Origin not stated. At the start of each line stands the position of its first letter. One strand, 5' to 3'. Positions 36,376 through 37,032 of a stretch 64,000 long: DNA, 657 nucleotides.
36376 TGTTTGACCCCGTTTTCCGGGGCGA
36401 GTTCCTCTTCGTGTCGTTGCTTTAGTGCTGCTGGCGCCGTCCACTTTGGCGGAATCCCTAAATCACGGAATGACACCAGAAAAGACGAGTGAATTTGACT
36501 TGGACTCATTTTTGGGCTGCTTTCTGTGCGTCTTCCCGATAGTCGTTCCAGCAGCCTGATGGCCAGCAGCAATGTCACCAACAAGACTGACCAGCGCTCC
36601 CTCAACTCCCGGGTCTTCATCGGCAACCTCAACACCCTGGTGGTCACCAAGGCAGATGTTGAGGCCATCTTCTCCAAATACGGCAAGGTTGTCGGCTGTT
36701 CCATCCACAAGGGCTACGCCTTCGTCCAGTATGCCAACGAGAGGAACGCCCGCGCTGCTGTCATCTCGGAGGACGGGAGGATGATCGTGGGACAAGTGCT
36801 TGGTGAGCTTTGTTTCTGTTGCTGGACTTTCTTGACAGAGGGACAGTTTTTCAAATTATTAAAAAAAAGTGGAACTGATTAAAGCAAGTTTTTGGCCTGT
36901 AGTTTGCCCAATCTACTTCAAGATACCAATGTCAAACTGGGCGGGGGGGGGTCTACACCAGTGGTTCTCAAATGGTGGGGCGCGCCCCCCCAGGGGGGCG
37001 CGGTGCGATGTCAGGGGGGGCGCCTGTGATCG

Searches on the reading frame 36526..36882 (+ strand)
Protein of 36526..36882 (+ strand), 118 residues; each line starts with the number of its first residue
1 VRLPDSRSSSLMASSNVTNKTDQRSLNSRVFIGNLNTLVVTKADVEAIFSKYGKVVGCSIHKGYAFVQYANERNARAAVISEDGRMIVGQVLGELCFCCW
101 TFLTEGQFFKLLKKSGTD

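Call 53: search_protein_families(library=pfam, proteins=[window:36526-36882:+], max_evalue=0.01)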
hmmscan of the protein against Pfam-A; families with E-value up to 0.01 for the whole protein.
window:36526-36882:+ (118 aa): 2 families
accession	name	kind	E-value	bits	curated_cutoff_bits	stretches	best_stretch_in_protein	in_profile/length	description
PF00076.28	RRM_1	-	8.9e-14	51.6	20.7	1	30-91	1-68/70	RNA recognition motif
PF13893.12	RRM_5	-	0.0037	17.4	27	1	24-116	23-117/125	RNA recognition motif. (a.k.a. RRM, RBD, or RNP domain)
